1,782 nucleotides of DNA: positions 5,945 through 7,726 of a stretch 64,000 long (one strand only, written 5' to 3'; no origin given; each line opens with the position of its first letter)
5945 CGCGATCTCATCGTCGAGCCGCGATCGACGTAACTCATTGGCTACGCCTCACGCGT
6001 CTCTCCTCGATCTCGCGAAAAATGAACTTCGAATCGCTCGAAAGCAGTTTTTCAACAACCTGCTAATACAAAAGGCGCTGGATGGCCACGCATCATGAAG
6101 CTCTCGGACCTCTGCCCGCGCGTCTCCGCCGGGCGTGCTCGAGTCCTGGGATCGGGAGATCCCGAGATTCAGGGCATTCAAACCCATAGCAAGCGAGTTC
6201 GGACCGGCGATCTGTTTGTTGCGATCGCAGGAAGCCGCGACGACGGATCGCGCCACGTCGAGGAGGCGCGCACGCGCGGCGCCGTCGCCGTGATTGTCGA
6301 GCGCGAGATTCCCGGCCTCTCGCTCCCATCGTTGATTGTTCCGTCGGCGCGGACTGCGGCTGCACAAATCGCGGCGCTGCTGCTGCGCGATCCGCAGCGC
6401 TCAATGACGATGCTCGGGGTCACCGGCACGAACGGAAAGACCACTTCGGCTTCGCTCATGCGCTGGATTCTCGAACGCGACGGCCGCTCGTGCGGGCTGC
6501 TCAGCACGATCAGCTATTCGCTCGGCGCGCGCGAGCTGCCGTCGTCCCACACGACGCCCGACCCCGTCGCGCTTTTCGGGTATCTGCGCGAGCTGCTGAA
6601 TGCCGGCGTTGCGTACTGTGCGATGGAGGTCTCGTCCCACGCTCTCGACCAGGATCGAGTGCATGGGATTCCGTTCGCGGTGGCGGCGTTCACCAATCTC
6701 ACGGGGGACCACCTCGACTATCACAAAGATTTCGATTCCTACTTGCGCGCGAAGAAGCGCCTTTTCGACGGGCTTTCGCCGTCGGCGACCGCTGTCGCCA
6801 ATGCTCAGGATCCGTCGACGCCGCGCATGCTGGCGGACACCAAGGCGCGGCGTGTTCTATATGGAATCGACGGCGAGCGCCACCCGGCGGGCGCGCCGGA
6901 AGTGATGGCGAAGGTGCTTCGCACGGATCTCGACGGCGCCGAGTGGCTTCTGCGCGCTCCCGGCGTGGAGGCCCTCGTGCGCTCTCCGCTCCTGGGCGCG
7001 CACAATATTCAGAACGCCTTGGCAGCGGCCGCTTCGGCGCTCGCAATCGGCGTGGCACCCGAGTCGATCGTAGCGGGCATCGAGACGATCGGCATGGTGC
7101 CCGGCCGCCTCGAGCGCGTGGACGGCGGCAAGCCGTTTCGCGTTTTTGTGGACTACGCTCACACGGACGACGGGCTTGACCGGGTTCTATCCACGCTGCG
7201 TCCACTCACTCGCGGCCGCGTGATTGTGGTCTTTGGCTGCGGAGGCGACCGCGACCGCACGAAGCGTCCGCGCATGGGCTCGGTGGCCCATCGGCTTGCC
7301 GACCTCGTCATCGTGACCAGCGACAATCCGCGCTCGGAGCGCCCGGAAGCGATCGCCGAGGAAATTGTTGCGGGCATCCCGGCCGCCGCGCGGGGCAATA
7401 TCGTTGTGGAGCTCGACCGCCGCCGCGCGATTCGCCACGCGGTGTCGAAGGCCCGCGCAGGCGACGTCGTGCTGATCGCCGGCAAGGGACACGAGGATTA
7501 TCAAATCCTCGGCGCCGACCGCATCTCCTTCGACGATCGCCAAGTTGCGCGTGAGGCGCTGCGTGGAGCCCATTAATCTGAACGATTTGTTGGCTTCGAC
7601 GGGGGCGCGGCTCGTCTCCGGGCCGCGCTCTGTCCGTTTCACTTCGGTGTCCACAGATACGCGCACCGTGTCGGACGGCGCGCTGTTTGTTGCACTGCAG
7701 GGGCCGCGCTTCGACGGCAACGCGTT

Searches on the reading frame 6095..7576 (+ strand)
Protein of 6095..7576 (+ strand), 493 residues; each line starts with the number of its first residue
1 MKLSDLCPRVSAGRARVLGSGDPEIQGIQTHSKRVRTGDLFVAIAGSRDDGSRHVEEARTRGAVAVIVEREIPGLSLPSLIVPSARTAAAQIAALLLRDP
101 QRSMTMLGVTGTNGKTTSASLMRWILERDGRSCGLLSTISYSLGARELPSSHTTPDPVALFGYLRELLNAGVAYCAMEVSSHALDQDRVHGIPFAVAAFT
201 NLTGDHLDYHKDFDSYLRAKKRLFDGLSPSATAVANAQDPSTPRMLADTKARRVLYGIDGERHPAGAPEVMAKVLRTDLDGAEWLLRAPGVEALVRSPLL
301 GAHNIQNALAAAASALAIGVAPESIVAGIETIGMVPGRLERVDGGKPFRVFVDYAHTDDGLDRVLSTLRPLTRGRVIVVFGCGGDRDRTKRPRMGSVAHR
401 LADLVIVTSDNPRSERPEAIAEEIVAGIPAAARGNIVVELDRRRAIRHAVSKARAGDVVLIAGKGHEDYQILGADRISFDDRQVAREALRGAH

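Call 25: find_encoding_contigs(protein=window:6095-7576:+, flank=10000, max_places=10)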
Protein window:6095-7576:+ (493 aa): 4 contigs read that carry it; 3 places shown.
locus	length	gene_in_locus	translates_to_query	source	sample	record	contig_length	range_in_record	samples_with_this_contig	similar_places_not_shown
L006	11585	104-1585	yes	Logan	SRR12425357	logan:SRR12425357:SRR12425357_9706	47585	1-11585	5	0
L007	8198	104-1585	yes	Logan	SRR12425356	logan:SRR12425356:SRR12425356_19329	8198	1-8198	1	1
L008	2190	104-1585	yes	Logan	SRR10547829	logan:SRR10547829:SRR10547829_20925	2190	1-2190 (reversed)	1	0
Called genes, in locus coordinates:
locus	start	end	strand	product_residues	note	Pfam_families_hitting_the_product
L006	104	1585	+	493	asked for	PF01225:Mur_ligase (weak), PF08245:Mur_ligase_M, PF02875:Mur_ligase_C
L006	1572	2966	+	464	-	PF01225:Mur_ligase (faint), PF08245:Mur_ligase_M, PF02875:Mur_ligase_C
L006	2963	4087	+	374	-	PF00953:Glycos_transf_4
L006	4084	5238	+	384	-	PF01098:FTSW_RODA_SPOVE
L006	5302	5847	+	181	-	PF01476:LysM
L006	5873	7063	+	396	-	PF03033:Glyco_transf_28, PF04101:Glyco_tran_28_C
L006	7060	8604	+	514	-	PF01225:Mur_ligase, PF08245:Mur_ligase_M, PF02875:Mur_ligase_C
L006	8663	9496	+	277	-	PF01565:FAD_binding_4, PF02873:MurB_C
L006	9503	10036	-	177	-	-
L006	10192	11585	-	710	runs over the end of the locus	-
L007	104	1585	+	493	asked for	PF01225:Mur_ligase (weak), PF08245:Mur_ligase_M, PF02875:Mur_ligase_C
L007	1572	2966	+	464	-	PF01225:Mur_ligase (faint), PF08245:Mur_ligase_M, PF02875:Mur_ligase_C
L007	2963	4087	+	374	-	PF00953:Glycos_transf_4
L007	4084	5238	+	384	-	PF01098:FTSW_RODA_SPOVE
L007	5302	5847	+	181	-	PF01476:LysM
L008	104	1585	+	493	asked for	PF01225:Mur_ligase (weak), PF08245:Mur_ligase_M, PF02875:Mur_ligase_C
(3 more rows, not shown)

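Call 38: find_homologous_proteins(query=window:6095-7576:+, max_evalue=1e-50)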
Query window:6095-7576:+ (493 aa): 8000 proteins with E <= 1e-50 among 8000 candidates; the best 120 are listed.
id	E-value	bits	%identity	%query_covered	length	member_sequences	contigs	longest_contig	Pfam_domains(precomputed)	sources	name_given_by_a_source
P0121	0.0e+0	1074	100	100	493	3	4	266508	PF02875.27,PF08245.19,PF01225.31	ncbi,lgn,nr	ncbi:MAG: UDP-N-acetylmuramoyl-L-alanyl-D-glutamate--2,6-diaminopimelate ligase [Planctomycetes bact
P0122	1.7e-202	691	66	96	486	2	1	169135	PF02875.27,PF08245.19,PF01225.31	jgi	jgi:UDP-N-acetylmuramoyl-L-alanyl-D-glutamate--2,6-diaminopimelate ligase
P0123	5.0e-201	687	64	99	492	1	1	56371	PF02875.27,PF08245.19,PF01225.31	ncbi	-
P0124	4.7e-200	683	63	99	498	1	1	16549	PF02875.27,PF08245.19,PF01225.31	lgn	-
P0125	7.9e-199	679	64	99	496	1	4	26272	PF02875.27,PF08245.19,PF01225.31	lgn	-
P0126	1.8e-198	678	64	99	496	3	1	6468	PF02875.27,PF08245.19,PF01225.31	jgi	jgi:UDP-N-acetylmuramoyl-L-alanyl-D-glutamate--2,6-diaminopimelate ligase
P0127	2.3e-196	671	63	100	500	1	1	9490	PF02875.27,PF08245.19,PF01225.31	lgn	-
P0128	2.6e-196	671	64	99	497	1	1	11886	PF02875.27,PF08245.19,PF01225.31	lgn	-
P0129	2.9e-196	671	62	99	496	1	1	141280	PF02875.27,PF08245.19,PF01225.31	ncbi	ncbi:MAG: UDP-N-acetylmuramoyl-L-alanyl-D-glutamate--2,6-diaminopimelate ligase [Planctomycetota bac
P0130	1.6e-195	668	64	100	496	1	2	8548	PF02875.27,PF08245.19,PF01225.31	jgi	jgi:UDP-N-acetylmuramoyl-L-alanyl-D-glutamate--2,6-diaminopimelate ligase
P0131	5.5e-195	667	62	99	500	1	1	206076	PF02875.27,PF08245.19,PF01225.31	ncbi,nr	ncbi:MAG: UDP-N-acetylmuramoyl-L-alanyl-D-glutamate--2,6-diaminopimelate ligase [Planctomycetes bact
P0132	6.1e-195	667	65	100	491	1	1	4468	PF02875.27,PF08245.19,PF01225.31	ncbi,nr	ncbi:MAG TPA: UDP-N-acetylmuramoyl-L-alanyl-D-glutamate--2,6-diaminopimelate ligase [Planctomycetota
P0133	7.2e-145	501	55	95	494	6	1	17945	PF02875.27,PF08245.19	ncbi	-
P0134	3.5e-139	483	49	100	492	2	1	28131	PF02875.27,PF08245.19,PF01225.31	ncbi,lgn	-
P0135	4.8e-139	482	53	97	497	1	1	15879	PF02875.27,PF08245.19,PF01225.31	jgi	jgi:UDP-N-acetylmuramoyl-L-alanyl-D-glutamate--2,6-diaminopimelate ligase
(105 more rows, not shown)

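Call 39: list_cluster_members(proteins=[P0121])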
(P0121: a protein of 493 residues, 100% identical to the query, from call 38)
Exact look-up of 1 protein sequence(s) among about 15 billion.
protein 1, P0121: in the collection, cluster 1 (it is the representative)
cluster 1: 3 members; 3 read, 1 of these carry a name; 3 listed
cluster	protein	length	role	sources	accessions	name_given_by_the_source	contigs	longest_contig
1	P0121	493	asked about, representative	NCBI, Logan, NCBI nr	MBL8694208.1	MAG: UDP-N-acetylmuramoyl-L-alanyl-D-glutamate--2,6-diaminopimelate ligase ... | UDP-N-acetylmuramoyl-L-alanyl-D-glutamate--2,6-diaminopimelate ligase [Planctomycetota ...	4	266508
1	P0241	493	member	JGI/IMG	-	-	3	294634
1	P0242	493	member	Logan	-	-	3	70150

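Call 40: find_encoding_contigs(protein=P0241, flank=10000, max_places=6)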
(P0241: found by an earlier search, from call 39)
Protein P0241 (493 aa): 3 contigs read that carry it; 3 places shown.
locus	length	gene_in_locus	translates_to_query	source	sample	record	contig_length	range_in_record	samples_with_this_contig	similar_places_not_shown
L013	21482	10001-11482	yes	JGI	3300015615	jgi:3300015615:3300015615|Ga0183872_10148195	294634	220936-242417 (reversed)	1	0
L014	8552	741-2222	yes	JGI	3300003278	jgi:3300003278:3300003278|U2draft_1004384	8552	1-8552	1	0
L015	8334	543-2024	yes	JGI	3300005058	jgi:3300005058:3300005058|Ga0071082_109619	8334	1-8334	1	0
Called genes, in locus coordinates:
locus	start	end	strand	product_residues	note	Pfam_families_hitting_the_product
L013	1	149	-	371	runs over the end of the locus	-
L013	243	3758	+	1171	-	PF04542:Sigma70_r2, PF08281:Sigma70_r4_2, PF04545:Sigma70_r4, PF02369:Big_1 (faint), PF00775:Dioxygenase_C (faint), PF10670:DUF4198 (faint), PF20598:DUF6795 (faint), PF13620:CarboxypepD_reg, +3 more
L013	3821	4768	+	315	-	PF13646:HEAT_2 (weak)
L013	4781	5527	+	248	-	-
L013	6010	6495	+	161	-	PF02381:MraZ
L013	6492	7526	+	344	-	PF01795:Methyltransf_5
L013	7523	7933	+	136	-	-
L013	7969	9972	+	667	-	PF03717:PBP_dimer, PF00905:Transpeptidase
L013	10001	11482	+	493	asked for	PF01225:Mur_ligase (weak), PF08245:Mur_ligase_M, PF02875:Mur_ligase_C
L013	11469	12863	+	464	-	PF01225:Mur_ligase (weak), PF08245:Mur_ligase_M, PF02875:Mur_ligase_C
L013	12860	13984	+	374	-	PF00953:Glycos_transf_4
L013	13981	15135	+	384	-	PF01098:FTSW_RODA_SPOVE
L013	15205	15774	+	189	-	PF01476:LysM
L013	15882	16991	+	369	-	PF03033:Glyco_transf_28, PF13579:Glyco_trans_4_4 (weak), PF04101:Glyco_tran_28_C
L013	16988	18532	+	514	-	PF01225:Mur_ligase, PF08245:Mur_ligase_M, PF02875:Mur_ligase_C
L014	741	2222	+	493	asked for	PF01225:Mur_ligase (weak), PF08245:Mur_ligase_M, PF02875:Mur_ligase_C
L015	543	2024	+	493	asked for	PF01225:Mur_ligase (weak), PF08245:Mur_ligase_M, PF02875:Mur_ligase_C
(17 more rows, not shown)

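Call 41: find_encoding_contigs(protein=P0242, flank=10000, max_places=6)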
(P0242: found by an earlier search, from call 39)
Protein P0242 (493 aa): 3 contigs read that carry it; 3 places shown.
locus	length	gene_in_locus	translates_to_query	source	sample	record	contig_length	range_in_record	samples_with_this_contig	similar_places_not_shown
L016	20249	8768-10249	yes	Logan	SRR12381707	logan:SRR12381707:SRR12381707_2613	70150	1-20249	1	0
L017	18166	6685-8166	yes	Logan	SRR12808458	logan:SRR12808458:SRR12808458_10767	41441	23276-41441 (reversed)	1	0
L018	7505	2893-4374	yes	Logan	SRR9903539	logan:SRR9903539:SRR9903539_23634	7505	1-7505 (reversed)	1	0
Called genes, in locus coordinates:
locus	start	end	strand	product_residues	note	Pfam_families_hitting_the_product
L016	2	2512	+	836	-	?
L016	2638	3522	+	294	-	PF02985:HEAT (faint), PF13646:HEAT_2 (weak)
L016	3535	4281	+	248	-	-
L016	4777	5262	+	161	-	PF02381:MraZ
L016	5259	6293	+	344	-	PF01795:Methyltransf_5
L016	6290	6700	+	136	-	-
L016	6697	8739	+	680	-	PF03717:PBP_dimer, PF00905:Transpeptidase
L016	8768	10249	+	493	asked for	PF01225:Mur_ligase (weak), PF08245:Mur_ligase_M, PF02875:Mur_ligase_C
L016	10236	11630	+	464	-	PF01225:Mur_ligase (weak), PF08245:Mur_ligase_M, PF02875:Mur_ligase_C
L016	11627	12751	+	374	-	PF00953:Glycos_transf_4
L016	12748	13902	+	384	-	PF01098:FTSW_RODA_SPOVE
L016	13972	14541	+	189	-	PF01476:LysM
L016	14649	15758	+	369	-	PF03033:Glyco_transf_28, PF13579:Glyco_trans_4_4 (weak), PF04101:Glyco_tran_28_C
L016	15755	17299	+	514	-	PF01225:Mur_ligase, PF08245:Mur_ligase_M, PF02875:Mur_ligase_C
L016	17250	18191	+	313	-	PF01565:FAD_binding_4, PF02873:MurB_C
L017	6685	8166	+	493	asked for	PF01225:Mur_ligase (weak), PF08245:Mur_ligase_M, PF02875:Mur_ligase_C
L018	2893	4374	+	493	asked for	PF01225:Mur_ligase (weak), PF08245:Mur_ligase_M, PF02875:Mur_ligase_C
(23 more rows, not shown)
